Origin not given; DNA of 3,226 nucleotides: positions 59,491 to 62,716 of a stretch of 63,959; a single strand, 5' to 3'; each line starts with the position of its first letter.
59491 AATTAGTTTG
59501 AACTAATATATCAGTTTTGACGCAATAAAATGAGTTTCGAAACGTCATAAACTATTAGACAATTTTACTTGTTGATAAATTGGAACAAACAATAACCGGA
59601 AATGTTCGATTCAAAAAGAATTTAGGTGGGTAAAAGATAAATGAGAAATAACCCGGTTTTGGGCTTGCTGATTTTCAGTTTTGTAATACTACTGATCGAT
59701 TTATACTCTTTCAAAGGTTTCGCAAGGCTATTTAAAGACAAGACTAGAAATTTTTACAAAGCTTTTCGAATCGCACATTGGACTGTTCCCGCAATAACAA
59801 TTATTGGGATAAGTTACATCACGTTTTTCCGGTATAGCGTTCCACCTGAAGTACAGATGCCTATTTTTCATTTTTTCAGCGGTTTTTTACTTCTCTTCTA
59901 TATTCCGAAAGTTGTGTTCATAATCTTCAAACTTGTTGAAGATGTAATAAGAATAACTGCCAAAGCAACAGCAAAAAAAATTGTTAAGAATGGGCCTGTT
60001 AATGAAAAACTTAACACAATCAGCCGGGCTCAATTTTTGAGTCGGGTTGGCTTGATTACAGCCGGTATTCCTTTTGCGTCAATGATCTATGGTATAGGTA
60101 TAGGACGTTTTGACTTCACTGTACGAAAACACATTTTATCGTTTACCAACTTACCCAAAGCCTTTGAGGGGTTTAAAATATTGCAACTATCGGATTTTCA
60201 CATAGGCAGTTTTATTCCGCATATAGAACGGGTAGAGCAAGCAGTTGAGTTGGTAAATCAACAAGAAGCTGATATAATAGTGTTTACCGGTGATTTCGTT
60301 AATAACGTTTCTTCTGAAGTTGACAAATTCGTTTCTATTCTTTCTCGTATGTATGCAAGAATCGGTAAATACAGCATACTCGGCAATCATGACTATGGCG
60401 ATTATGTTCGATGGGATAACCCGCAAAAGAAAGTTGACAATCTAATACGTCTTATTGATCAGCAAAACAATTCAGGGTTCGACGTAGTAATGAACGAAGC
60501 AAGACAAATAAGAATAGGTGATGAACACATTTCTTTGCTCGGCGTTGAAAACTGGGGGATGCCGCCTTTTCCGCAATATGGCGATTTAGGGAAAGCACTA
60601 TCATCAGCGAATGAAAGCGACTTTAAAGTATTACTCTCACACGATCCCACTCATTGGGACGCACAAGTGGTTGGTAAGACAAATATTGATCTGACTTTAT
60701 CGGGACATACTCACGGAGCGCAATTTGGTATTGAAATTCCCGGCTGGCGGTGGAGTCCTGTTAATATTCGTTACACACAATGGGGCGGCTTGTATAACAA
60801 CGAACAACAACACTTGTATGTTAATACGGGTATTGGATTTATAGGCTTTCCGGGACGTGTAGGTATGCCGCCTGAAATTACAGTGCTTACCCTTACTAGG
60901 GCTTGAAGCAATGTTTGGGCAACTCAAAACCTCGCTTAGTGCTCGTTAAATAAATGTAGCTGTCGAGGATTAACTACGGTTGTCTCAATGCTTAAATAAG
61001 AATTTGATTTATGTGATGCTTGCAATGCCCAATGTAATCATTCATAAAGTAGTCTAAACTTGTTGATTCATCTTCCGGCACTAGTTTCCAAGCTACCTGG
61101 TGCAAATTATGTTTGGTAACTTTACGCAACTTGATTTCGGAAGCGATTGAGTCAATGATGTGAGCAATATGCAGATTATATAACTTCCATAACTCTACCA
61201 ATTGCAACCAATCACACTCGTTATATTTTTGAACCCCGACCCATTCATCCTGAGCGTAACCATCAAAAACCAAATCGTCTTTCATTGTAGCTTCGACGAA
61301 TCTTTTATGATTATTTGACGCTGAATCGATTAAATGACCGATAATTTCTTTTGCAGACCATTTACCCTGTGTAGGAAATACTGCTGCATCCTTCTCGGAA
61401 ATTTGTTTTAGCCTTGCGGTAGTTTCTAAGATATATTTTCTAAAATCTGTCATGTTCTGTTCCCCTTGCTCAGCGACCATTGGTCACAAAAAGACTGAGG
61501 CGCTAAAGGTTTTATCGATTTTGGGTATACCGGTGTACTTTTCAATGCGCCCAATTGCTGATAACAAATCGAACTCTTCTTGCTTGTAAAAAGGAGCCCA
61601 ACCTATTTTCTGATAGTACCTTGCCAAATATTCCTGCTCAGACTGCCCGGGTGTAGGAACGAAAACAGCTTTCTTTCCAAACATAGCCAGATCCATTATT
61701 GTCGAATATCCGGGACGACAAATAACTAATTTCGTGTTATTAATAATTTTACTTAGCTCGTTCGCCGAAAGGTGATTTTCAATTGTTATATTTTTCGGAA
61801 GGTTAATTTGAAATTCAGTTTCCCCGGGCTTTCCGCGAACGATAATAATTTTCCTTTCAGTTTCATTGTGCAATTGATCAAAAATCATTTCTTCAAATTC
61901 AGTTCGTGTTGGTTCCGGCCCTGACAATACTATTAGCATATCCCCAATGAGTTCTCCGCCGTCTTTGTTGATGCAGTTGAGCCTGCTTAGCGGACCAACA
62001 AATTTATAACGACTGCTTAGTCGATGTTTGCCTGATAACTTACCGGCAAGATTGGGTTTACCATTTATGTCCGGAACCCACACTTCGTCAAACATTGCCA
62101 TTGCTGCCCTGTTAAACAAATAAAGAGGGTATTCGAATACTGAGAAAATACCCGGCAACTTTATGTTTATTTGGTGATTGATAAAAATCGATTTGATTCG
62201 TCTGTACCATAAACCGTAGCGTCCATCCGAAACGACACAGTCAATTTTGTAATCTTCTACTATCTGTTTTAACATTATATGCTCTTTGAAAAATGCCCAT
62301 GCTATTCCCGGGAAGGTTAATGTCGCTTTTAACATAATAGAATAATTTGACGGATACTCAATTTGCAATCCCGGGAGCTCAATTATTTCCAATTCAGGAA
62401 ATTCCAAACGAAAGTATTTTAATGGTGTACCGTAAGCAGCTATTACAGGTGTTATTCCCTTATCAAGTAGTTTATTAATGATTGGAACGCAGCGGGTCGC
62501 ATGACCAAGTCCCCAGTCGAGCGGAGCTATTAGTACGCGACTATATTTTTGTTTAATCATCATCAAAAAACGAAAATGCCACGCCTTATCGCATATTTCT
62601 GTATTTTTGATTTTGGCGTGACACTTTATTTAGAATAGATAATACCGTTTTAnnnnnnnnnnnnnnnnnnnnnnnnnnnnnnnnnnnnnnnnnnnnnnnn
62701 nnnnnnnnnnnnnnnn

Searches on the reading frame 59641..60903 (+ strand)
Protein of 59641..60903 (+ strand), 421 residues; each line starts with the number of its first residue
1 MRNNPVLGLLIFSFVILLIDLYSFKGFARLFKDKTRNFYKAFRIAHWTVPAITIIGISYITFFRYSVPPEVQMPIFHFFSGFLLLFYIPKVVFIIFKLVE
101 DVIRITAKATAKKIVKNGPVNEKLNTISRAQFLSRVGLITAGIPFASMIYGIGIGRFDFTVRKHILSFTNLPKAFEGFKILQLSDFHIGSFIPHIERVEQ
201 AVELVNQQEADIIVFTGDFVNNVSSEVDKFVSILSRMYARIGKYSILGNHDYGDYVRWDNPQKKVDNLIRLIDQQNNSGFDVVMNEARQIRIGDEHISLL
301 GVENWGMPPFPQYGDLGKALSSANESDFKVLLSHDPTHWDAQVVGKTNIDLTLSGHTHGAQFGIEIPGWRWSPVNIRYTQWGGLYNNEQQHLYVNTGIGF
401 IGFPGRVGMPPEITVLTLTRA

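Call 22: search_protein_families(library=ncbifam, proteins=[window:59641-60903:+], max_evalue=0.001)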
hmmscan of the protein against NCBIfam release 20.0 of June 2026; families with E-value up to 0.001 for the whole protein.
window:59641-60903:+ (421 aa): 4 families
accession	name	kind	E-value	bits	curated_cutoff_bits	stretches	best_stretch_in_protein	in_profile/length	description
NF008460.0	PRK11340.1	equivalog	5.7e-33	114.5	188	1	138-418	15-270/271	phosphodiesterase YaeI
NF033458.1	lipid_A_LpxG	equivalog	6.8e-26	91.3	350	2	164-285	31-151/321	UDP-2,3-diacylglucosamine diphosphatase LpxG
TIGR03729.1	acc_ester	subfamily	7.1e-07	28.9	148.25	1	179-265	1-86/239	putative phosphoesterase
TIGR00619.1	sbcd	subfamily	0.00066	19.6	77.65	0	179-256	2-91/252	exonuclease subunit SbcD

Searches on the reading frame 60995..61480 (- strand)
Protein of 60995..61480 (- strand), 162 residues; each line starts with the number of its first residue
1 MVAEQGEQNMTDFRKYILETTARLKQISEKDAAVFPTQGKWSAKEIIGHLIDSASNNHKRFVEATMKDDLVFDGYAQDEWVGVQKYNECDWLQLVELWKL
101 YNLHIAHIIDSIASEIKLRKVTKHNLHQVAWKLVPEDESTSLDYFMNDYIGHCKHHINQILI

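Call 22: search_protein_families(library=ncbifam, proteins=[window:60995-61480:-], max_evalue=0.001)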
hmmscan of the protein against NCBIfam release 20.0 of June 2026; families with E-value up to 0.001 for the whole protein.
window:60995-61480:- (162 aa): 1 family
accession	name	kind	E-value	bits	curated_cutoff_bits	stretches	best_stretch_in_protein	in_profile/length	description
NF009807.1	PRK13291.1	equivalog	2.9e-07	30.4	160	1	4-160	17-163/172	YfiT family bacillithiol transferase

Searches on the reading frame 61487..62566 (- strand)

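Call 22: search_protein_families(library=ncbifam, proteins=[window:61487-62566:-], max_evalue=0.001)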
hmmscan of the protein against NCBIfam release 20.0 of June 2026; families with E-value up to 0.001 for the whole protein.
window:61487-62566:- (360 aa): 3 families
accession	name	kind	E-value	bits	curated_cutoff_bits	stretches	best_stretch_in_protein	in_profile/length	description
TIGR00661.1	MJ1255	subfamily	2.4e-17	63.2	195.9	1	10-338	1-308/321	MJ1255/VC2487 family glycosyltransferase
TIGR01133.1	murG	equivalog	1e-09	37.9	250.25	1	235-331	212-310/353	undecaprenyldiphospho-muramoylpentapeptide beta-N-acetylglucosaminyltransferase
NF041548.1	PssE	equivalog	0.00012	22.1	120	1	229-346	17-128/146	PssE/Cps14G family polysaccharide biosynthesis glycosyltransferase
